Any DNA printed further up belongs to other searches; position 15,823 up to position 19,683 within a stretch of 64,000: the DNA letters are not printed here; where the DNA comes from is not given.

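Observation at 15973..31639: STAND regulator with inverted SARP architecture (NTPase-TPR-wHTH-BTAD) translationally coupled to a tandem array of three T9SS-exported S8 subtilases plus an S41 peptidase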

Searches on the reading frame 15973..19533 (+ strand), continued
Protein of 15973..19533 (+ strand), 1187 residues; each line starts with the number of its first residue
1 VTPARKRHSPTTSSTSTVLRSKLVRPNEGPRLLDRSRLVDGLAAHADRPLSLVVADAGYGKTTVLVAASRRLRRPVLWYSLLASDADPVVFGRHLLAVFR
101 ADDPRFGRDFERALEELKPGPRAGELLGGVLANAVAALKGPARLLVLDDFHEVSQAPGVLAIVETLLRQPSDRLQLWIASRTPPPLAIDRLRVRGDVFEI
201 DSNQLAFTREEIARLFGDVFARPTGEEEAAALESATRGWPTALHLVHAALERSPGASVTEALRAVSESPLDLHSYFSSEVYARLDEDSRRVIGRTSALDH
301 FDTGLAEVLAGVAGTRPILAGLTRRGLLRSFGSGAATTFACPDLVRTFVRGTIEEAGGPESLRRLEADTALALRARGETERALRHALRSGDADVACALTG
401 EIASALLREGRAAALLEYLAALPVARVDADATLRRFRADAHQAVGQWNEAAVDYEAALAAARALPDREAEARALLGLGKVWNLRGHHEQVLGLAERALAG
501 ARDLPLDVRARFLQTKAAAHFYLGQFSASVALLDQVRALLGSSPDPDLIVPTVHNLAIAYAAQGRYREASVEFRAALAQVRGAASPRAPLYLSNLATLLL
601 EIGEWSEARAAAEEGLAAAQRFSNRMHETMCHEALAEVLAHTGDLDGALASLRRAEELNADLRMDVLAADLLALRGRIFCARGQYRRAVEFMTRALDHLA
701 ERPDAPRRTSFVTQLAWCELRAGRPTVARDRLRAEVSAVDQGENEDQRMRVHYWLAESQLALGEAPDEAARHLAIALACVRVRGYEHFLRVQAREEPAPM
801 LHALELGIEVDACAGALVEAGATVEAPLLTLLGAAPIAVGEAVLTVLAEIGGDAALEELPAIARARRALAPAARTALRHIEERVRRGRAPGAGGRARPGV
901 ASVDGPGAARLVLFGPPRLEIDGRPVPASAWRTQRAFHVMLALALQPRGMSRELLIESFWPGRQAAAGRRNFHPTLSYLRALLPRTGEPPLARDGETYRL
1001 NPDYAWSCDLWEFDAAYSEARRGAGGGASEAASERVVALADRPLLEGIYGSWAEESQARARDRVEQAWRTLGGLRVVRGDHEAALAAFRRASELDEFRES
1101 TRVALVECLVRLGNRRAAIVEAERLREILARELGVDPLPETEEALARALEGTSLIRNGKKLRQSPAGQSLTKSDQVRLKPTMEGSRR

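Call 39: find_related_loci(query=A1, collection=metagenome_contigs, flank=10000)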
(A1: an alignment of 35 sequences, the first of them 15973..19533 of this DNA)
Query A1 (1187 aa) in metagenome_contigs; peptide patterns used: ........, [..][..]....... (x = any residue, [..] = any of these).
231 stretches matched a pattern; 78 encode a relative of the query (tblastn E <= 1e-3); 78 distinct loci.
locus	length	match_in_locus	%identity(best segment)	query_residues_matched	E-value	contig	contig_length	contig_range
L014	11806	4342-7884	74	3-1187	0e+0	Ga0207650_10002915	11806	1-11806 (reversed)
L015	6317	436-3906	75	20-1187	0e+0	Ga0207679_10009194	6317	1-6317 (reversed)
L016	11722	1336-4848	57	2-1180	0e+0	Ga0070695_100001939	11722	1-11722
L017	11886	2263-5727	56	14-1179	0e+0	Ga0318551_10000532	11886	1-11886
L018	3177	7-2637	74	305-1187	0e+0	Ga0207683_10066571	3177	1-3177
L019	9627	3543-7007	56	14-1179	0e+0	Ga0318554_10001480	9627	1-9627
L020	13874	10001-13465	56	14-1179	0e+0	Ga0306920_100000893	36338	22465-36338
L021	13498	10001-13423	58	2-1152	0e+0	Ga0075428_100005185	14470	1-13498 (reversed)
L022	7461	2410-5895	56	18-1187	0e+0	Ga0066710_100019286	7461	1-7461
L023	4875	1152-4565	58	2-1149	0e+0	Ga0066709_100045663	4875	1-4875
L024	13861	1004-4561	55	5-1179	0e+0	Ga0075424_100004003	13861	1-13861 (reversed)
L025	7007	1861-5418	55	5-1179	0e+0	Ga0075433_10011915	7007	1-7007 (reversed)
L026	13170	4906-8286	56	16-1154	0e+0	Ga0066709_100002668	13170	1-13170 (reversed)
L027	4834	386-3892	56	13-1179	0e+0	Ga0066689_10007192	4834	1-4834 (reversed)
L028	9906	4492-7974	57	10-1179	0e+0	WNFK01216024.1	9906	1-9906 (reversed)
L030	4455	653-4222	57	9-1187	0e+0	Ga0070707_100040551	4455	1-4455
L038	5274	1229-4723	55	18-1187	0e+0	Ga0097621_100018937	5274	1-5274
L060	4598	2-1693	55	628-1187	2e-166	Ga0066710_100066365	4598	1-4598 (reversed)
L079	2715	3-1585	51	646-1187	9e-133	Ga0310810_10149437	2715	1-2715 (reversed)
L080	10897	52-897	53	910-1187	8e-71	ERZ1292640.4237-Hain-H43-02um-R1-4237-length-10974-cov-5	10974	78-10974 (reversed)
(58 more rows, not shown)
